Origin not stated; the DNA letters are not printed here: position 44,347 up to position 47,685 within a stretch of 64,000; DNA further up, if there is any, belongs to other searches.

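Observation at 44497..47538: Two complete GspE/PilB secretion-ATPase modules fused in a single 1013-aa polypeptide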

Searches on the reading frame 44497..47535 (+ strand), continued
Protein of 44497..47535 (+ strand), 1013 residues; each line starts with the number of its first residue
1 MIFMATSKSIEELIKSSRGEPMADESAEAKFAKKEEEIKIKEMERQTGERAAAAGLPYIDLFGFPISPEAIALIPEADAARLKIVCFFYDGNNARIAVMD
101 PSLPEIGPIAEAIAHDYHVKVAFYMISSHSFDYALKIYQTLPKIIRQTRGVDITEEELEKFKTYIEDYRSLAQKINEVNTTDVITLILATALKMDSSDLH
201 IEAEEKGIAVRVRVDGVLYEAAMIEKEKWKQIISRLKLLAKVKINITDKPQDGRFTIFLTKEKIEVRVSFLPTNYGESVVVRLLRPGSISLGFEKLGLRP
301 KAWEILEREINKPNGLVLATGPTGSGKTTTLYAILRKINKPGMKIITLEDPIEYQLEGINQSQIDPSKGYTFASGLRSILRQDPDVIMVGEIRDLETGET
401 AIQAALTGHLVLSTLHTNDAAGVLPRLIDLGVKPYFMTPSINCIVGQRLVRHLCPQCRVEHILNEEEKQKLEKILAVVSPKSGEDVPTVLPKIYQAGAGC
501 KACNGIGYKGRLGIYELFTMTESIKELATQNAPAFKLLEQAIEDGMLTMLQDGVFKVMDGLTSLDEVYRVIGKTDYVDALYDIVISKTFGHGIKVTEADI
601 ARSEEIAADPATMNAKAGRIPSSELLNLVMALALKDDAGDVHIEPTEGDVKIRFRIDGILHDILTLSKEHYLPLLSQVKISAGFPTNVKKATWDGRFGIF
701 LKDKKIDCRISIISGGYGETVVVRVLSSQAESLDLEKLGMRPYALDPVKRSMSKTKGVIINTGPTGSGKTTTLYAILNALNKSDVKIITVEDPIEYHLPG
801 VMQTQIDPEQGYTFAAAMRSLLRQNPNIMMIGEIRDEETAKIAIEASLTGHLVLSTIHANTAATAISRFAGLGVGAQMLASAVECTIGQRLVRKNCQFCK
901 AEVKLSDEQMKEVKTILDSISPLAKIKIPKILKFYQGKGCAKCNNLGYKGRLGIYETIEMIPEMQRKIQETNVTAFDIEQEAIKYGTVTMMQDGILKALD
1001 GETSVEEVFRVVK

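Call 22: find_related_loci(query=A1, collection=genome_contigs, flank=8000)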
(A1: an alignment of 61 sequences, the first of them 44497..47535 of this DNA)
Query A1 (1013 aa) in genome_contigs; peptide patterns used: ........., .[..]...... (x = any residue, [..] = any of these).
600 stretches matched a pattern (row limit reached: there are more); 559 encode a relative of the query (tblastn E <= 1e-3); the best 80 are kept; 80 distinct loci.
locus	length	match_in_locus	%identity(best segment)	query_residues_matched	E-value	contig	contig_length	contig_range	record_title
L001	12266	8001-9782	47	9-1011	0e+0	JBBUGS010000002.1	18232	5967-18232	MAG: Patescibacteria group bacterium isolate H41-bin179_1 H41_bin179_1_000000000002, whole genome shotgun sequence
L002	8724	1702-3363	49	22-1013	2e-165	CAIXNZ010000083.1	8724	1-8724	Candidatus Falkowbacteria bacterium isolate AlinenSediments_bin-2611 genome assembly, contig: bin-2611:083/128, whole ge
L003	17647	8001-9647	45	18-1013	3e-152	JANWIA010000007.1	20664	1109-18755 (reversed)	MAG: Candidatus Doudnabacteria bacterium isolate CRAIB_MAG29 c_000000031086, whole genome shotgun sequence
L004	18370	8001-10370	35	50-1013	2e-146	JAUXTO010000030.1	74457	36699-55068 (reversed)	MAG: Candidatus Gottesmanbacteria bacterium isolate C13_maxbin.100 C13_k141_323283, whole genome shotgun sequence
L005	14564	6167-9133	43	39-1013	0e+0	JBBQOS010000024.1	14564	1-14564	MAG: Candidatus Moraniibacteriota bacterium isolate Co_metawrap_171 Cmw_171_k141_26614930_length_14564_cov_16.9956, whol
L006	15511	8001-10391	34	50-1013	1e-141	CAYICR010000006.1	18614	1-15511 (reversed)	MAG TPA_asm: uncultured Gammaproteobacteria bacterium isolate ERP119705_co18_657 genome assembly, contig: NODE_3591_leng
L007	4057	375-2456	38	183-1010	2e-143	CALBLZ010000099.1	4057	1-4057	MAG TPA_asm: uncultured Candidatus Berkelbacteria bacterium isolate SRR5576005_bin.117_CONCOCT_v1.1_MAG genome assembly,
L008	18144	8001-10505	34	66-1010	2e-135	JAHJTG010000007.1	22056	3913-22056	MAG: Patescibacteria group bacterium isolate OS_PC_MetaG.mb.42 OS_PC_MetaG.mb.42_k141_303463, whole genome shotgun seque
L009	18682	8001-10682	34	51-1013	2e-134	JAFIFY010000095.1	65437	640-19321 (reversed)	MAG: Phycisphaeraceae bacterium isolate coassembly_bin.18 k141_142923, whole genome shotgun sequence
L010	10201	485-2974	34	4-1013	5e-134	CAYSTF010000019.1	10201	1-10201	MAG TPA_asm: uncultured Gammaproteobacteria bacterium isolate SRP263991_co3_231 genome assembly, contig: NODE_9028_lengt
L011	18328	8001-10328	37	55-1010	2e-133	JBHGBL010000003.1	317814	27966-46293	MAG: Vicinamibacterales bacterium isolate SBS.BIN.101 SBSBIN101_contig_3, whole genome shotgun sequence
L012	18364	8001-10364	33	44-1013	3e-133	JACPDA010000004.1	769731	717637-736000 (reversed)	MAG: Candidatus Daviesbacteria bacterium isolate NC_groundwater_297_Ag_B-0.1um_41_14 S7_GD2017_3_B1_scaffold_1, whole ge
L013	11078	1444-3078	42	54-1008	9e-129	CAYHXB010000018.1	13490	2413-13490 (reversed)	MAG TPA_asm: uncultured Candidatus Saccharibacteria bacterium isolate ERP119705_co17_969 genome assembly, contig: NODE_6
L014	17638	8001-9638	43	28-1012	3e-128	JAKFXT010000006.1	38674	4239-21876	MAG: Patescibacteria group bacterium isolate ND4_Bin_14 ND4_0000041, whole genome shotgun sequence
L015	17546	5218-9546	36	55-1013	3e-128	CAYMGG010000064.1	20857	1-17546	MAG TPA_asm: uncultured Planctomycetaceae bacterium isolate binchicken_co66_165 genome assembly, contig: NODE_4106_lengt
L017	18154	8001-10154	35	152-1013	9e-127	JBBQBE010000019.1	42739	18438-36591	MAG: Tepidisphaerales bacterium isolate Co_metawrap_1388 Cmw_1388_k141_11704083_length_42739_cov_16.0000, whole genome s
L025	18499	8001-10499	33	37-1013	6e-117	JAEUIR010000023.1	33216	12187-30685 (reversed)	MAG: Phycisphaerales bacterium isolate new MAG-48 NODE_23_length_33216_cov_3.968798, whole genome shotgun sequence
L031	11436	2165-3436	49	151-1013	7e-112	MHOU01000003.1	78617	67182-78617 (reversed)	MAG: Candidatus Staskawiczbacteria bacterium RIFCSPHIGHO2_02_FULL_43_16 rifcsphigho2_02_scaffold_1498, whole genome shot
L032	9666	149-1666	39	45-1013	5e-111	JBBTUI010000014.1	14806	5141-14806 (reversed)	MAG: Patescibacteria group bacterium isolate H41-bin211_1 H41_bin211_1_000000000014, whole genome shotgun sequence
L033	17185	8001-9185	46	163-1013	1e-109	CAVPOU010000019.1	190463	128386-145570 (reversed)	MAG: uncultured delta proteobacterium isolate MFD00032.bin.1.150 genome assembly, contig: contig_41203, whole genome sho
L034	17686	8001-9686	41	5-1013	7e-109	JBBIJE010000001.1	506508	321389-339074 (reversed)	MAG: Myxococcales bacterium isolate SIF170217_bin_155 NODE_6_length_506508_cov_19.927085, whole genome shotgun sequence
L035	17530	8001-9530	41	55-1013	1e-108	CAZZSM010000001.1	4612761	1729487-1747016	MAG: Candidatus Entotheonella sp. DD2 isolate Candidatus Entotheonella baccata DD2 genome assembly, contig: DD2_1, whole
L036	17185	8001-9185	47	163-1013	2e-108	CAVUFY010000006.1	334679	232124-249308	MAG: uncultured delta proteobacterium isolate MFD02416.bin.2.150 genome assembly, contig: contig_22816, whole genome sho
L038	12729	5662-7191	39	51-1013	7e-108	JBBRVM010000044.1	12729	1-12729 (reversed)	MAG: Burkholderiales bacterium isolate La3_metabat2.149 La3_metabat2.149_K_619932_L_12729_cov_9.0000, whole genome shotg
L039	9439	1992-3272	45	152-1013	1e-107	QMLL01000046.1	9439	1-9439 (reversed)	MAG: Deltaproteobacteria bacterium isolate B119_G9 B119_Guay9_scaffold_09577, whole genome shotgun sequence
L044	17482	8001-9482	37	57-1013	2e-106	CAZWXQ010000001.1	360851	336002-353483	MAG TPA_asm: uncultured Gammaproteobacteria bacterium isolate SRP292972_co3_100 genome assembly, contig: NODE_31_length_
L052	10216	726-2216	39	56-1013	3e-104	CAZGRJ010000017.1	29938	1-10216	MAG TPA_asm: uncultured Nitrospirales bacterium isolate SRP214966_co3_157 genome assembly, contig: NODE_1699_length_2993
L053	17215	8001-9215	46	149-1013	5e-104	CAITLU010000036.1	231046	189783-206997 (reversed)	uncultured bacterium isolate LJ-5-9m_bin-0318 genome assembly, contig: bin-0318:36/67, whole genome shotgun sequence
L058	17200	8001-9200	45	165-1013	6e-103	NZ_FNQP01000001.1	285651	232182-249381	Thiothrix caldifontis strain DSM 21228, whole genome shotgun sequence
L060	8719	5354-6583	42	152-1013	8e-103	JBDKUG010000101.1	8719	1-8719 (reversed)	MAG: Smithella sp. isolate 7_bin.81_R2 c_000001249419, whole genome shotgun sequence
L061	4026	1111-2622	40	55-1013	4e-104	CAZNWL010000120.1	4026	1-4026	MAG TPA_asm: uncultured Planctomycetia bacterium isolate SRP098346_co1_239 genome assembly, contig: NODE_35478_length_40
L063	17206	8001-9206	43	150-1013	2e-102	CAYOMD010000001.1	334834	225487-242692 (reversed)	MAG TPA_asm: uncultured Sphingomonadaceae bacterium isolate SRP287051_co2_169 genome assembly, contig: NODE_24_length_33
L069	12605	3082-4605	38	51-1013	9e-102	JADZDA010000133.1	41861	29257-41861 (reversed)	MAG: Burkholderiales bacterium isolate SJ753 c_000000632520, whole genome shotgun sequence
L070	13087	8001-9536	37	51-1013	1e-101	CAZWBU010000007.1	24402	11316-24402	MAG TPA_asm: uncultured Candidatus Saccharibacteria bacterium isolate SRP119689_co1_331 genome assembly, contig: NODE_26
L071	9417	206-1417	43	156-1013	6e-102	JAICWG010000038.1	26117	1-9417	MAG: Nitrospira sp. isolate LS_FP_2_bin.31 k141_1274097_length_26117_cov_16.5257, whole genome shotgun sequence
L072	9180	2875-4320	38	65-1013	3e-101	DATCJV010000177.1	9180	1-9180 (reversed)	MAG TPA_asm: Bacillota bacterium isolate SMAG_U7079 k141_210851, whole genome shotgun sequence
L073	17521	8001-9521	40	51-1013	2e-101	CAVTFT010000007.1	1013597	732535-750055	MAG: uncultured beta proteobacterium isolate MFD00822.bin.1.66 genome assembly, contig: contig_31165, whole genome shotg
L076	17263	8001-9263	43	154-1013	2e-101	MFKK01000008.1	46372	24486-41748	MAG: Candidatus Jorgensenbacteria bacterium RIFCSPLOWO2_01_FULL_45_25b rifcsplowo2_01_scaffold_1350, whole genome shotgu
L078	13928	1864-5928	47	166-1013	4e-101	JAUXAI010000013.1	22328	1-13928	MAG: bacterium isolate CSMAG_2758 CSMAG_2758_k141_584863_length_22328_cov_11.9891, whole genome shotgun sequence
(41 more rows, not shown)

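Call 25: find_encoding_contigs(protein=window:44497-47535:+, flank=10000, max_places=3)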
Protein window:44497-47535:+ (1013 aa): no gene with exactly this product is on record in the collection.

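Call 26: find_encoding_contigs(protein=P0078, flank=10000, max_places=2)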
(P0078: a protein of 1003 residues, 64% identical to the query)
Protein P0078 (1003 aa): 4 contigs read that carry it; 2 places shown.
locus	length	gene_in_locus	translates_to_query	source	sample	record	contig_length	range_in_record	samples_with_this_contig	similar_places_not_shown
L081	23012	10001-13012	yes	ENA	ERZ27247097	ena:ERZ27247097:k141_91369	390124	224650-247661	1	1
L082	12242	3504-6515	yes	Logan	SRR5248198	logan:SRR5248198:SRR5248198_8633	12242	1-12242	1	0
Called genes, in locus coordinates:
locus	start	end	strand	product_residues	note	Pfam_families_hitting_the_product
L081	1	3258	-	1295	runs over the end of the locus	-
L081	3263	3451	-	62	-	-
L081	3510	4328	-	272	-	PF25281:MBL_MAP1B (weak), PF00753:Lactamase_B, PF12706:Lactamase_B_2 (weak)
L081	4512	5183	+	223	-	-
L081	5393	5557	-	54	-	-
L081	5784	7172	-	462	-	PF28494:GlyRS_ins_1 (faint), PF00587:tRNA-synt_2b, PF03129:HGTP_anticodon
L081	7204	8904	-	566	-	PF03485:Arg_tRNA_synt_N, PF00750:tRNA-synt_1d, PF05746:DALR_1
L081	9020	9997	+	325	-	-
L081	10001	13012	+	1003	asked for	PF00437:T2SSE, PF16796:Microtub_bd (faint), PF00004:AAA (faint), PF00005:ABC_tran (faint), PF01637:ATPase_2 (faint), PF02492:cobW (faint), PF04851:ResIII (faint), PF00437:T2SSE, +7 more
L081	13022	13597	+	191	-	PF01997:Translin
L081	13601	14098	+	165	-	PF00149:Metallophos, PF12850:Metallophos_2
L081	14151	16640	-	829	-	PF02463:SMC_N (faint), PF03193:RsgA_GTPase (faint), PF13191:AAA_16 (faint), PF13481:AAA_25 (faint), PF13555:AAA_29 (faint), PF20703:nSTAND1 (faint), PF17755:UvrA_DNA-bind, PF00005:ABC_tran (weak), +2 more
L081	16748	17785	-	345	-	PF13091:PLDc_2, PF00614:PLDc (weak), PF13091:PLDc_2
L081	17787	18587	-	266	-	PF01734:Patatin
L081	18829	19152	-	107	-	-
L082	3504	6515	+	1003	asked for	PF00437:T2SSE, PF16796:Microtub_bd (faint), PF00004:AAA (faint), PF00005:ABC_tran (faint), PF01637:ATPase_2 (faint), PF02492:cobW (faint), PF04851:ResIII (faint), PF00437:T2SSE, +7 more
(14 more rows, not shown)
